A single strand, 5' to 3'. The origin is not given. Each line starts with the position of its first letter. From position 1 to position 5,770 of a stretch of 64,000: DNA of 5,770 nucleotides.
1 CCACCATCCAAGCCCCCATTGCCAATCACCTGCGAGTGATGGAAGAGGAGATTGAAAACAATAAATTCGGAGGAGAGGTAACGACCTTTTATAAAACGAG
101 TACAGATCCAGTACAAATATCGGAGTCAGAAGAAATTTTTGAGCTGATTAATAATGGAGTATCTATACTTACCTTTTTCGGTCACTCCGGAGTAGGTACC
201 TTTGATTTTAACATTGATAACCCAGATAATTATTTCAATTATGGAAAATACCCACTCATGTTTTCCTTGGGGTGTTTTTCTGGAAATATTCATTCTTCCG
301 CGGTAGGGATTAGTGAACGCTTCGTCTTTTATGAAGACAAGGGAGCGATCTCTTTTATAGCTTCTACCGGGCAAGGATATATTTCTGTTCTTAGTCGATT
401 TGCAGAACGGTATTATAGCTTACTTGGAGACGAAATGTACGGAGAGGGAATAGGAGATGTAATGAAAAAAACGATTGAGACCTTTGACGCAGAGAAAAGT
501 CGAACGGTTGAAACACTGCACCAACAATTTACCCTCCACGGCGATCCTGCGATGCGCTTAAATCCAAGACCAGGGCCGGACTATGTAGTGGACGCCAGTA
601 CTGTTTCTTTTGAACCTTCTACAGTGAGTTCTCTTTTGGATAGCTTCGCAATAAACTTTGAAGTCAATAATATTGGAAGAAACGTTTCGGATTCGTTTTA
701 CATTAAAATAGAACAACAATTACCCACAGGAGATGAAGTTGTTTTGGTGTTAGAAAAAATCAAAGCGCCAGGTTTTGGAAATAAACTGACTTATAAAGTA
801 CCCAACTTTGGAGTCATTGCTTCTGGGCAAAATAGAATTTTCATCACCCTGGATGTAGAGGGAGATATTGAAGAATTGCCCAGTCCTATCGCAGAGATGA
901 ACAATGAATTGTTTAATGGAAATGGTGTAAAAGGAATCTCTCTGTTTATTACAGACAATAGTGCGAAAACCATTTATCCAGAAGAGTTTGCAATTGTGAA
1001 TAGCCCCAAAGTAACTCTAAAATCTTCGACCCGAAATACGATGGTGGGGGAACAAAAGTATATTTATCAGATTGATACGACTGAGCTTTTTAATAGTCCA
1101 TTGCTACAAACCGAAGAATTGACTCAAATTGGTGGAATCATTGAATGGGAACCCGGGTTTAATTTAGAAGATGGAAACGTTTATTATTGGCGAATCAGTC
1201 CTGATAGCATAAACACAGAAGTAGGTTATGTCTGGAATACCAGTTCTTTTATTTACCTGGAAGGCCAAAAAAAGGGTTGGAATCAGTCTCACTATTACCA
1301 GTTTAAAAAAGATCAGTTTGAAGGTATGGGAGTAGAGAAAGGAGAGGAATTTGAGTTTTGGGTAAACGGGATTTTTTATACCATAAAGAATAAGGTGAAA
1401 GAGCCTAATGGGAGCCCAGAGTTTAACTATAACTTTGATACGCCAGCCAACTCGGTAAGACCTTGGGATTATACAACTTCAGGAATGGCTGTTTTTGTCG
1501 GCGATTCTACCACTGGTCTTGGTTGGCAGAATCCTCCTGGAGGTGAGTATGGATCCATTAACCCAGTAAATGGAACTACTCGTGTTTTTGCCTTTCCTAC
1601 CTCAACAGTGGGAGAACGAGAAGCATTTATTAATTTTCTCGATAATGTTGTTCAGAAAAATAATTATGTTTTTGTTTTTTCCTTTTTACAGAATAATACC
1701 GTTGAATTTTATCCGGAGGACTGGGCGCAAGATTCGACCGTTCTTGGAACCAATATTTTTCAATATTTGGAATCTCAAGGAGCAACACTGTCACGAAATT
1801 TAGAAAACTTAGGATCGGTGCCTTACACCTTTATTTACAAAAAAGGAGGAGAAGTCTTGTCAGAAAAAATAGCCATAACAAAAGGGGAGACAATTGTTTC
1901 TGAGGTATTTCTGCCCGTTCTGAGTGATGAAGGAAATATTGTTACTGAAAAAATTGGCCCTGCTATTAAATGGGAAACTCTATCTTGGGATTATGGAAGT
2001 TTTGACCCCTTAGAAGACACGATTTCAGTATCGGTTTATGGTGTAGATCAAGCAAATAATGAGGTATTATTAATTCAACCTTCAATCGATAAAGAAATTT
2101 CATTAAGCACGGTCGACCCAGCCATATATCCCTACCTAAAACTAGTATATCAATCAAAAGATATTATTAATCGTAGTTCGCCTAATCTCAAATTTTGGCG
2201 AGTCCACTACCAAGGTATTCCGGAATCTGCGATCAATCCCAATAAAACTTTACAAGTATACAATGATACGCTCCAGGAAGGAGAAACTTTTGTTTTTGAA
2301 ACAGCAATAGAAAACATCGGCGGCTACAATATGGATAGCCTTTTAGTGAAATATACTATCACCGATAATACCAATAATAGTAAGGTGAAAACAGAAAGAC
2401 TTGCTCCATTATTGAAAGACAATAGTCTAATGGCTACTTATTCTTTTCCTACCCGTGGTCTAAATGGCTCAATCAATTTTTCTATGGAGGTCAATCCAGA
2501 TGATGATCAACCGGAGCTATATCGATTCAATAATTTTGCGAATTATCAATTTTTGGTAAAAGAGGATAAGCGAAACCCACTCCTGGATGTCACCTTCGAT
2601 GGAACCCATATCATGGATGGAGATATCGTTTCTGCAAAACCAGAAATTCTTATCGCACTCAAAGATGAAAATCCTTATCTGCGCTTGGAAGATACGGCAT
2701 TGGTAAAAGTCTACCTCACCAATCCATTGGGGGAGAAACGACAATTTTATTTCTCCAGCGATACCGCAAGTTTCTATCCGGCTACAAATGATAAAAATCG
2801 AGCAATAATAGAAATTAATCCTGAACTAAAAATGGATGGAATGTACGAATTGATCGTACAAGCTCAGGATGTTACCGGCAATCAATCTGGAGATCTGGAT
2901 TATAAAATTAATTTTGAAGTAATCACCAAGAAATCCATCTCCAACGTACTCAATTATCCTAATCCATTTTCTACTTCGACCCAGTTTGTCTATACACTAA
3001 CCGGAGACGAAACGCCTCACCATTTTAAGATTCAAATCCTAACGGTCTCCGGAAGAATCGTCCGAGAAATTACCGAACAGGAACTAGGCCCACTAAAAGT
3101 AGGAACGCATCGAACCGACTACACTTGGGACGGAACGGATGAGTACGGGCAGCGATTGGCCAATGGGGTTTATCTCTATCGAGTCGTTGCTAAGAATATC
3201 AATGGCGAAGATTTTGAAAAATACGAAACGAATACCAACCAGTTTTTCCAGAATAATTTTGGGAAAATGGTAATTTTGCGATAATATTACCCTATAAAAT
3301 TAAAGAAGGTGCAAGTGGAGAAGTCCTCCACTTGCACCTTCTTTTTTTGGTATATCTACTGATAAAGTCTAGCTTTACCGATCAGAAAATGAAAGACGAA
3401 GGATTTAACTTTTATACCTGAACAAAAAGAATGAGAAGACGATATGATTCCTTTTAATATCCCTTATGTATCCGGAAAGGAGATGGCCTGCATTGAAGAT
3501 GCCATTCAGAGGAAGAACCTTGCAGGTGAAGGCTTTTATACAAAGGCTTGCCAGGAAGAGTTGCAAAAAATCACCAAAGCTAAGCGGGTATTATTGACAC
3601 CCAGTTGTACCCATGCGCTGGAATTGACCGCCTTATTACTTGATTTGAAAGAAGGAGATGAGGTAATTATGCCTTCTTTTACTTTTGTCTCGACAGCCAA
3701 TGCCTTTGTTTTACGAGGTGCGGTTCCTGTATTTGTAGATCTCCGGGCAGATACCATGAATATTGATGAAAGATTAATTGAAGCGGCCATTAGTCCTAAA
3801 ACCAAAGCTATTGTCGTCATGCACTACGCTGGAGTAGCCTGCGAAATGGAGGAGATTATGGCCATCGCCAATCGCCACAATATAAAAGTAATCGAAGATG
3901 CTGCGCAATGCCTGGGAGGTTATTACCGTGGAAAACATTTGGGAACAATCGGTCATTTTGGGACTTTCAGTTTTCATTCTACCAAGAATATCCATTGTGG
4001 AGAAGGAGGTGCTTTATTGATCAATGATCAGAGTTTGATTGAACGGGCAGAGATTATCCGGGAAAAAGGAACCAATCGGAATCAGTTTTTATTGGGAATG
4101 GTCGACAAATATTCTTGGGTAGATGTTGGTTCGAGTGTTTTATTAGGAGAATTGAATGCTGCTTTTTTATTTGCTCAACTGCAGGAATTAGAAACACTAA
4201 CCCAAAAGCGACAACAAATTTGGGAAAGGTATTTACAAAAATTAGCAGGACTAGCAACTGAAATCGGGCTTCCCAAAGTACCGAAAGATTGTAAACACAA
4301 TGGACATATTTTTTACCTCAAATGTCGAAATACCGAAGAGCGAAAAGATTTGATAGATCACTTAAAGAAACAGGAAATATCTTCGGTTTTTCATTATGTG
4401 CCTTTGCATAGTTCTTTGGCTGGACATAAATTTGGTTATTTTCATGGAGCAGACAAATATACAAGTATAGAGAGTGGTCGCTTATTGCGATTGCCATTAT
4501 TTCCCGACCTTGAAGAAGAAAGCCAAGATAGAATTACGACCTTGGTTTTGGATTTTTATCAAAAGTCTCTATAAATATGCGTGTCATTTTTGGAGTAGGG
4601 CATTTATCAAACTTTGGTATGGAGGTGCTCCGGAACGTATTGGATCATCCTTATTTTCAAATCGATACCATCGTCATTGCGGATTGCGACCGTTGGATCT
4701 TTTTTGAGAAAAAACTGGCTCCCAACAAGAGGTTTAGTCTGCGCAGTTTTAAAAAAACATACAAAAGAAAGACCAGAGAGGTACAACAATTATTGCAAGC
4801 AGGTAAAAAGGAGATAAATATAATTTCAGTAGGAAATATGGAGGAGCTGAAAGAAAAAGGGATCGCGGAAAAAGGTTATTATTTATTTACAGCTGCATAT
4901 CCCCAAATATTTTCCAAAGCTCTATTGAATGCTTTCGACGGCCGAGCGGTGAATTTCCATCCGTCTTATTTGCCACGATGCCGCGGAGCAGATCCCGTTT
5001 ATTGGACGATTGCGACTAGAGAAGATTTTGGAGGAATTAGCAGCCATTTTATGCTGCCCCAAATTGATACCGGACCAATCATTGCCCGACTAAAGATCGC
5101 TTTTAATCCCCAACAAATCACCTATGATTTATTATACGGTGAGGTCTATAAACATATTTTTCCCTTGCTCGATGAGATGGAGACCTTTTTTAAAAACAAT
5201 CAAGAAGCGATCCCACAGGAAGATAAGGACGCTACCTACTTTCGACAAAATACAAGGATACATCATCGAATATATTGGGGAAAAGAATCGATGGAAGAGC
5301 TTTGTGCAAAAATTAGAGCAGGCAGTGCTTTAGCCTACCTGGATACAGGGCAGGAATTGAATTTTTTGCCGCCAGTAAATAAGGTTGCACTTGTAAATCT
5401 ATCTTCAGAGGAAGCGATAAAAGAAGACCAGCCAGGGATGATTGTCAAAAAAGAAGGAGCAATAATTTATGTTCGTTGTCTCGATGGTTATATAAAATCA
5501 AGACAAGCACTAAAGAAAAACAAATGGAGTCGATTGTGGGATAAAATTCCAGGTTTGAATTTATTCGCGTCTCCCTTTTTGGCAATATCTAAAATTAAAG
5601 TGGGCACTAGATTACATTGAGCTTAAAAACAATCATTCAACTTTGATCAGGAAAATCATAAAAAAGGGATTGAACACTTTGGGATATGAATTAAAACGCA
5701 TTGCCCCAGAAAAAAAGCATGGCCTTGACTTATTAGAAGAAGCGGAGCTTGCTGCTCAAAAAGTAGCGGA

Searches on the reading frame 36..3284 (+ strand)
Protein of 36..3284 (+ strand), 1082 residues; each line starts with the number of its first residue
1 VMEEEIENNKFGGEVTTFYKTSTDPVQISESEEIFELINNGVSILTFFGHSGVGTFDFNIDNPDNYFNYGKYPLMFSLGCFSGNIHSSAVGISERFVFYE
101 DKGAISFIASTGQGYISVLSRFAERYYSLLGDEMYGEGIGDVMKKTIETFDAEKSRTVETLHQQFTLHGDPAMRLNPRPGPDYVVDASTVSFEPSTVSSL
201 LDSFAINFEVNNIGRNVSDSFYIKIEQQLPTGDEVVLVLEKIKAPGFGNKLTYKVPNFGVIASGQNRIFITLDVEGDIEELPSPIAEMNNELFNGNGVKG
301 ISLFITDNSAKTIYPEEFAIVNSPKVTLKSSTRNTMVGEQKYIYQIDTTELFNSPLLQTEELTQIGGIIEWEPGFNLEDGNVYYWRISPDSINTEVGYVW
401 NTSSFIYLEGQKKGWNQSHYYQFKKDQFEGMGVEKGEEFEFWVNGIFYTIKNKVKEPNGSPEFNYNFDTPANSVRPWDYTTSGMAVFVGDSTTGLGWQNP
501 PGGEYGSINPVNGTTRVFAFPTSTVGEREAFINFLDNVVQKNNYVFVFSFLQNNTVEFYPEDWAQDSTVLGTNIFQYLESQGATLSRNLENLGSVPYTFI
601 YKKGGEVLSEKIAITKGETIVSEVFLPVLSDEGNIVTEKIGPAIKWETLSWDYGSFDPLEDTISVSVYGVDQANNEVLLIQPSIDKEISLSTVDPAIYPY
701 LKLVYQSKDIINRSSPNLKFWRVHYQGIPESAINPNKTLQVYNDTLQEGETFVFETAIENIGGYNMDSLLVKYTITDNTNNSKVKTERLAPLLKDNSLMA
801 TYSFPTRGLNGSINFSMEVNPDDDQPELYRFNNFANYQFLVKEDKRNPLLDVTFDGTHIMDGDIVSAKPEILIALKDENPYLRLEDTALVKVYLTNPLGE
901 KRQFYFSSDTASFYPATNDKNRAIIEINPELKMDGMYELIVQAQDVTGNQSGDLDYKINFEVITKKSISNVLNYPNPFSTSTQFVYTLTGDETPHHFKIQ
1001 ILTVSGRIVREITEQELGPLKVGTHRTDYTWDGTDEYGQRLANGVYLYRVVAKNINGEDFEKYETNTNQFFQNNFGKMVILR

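Call 71: search_protein_families(library=pfam, max_evalue=0.000001, proteins=[window:36-3284:+])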
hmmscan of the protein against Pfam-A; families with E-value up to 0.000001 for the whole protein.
window:36-3284:+ (1082 aa): 2 families
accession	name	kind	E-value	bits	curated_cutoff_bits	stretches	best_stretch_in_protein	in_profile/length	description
PF01364.23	Peptidase_C25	-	1.5e-26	94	23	1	12-175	191-374/374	Peptidase family C25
PF13860.13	FlgD_ig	-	8.6e-08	32.5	27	1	987-1054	15-77/79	FlgD Ig-like domain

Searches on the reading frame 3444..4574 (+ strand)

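Call 71: search_protein_families(library=pfam, max_evalue=0.000001, proteins=[window:3444-4574:+])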
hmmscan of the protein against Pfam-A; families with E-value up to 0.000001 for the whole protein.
window:3444-4574:+ (376 aa): 3 families
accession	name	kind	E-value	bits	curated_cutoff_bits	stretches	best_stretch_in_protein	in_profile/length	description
PF01041.23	DegT_DnrJ_EryC1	-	1.1e-90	304.9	19.8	1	12-366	6-357/360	DegT/DnrJ/EryC1/StrS aminotransferase family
PF00155.27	Aminotran_1_2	-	5.6e-10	39.4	19.7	1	38-154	58-187/361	Aminotransferase class I and II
PF00266.25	Aminotran_5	-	3.9e-07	29.8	21.5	1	41-158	53-181/371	Aminotransferase class-V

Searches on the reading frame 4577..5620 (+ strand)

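Call 71: search_protein_families(library=pfam, max_evalue=0.000001, proteins=[window:4577-5620:+])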
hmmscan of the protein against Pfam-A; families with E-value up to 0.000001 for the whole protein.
window:4577-5620:+ (347 aa): 1 family
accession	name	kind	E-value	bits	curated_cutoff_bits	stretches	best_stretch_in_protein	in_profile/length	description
PF00551.24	Formyl_trans_N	-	3.3e-15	56.7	26.1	1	89-178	69-158/181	Formyl transferase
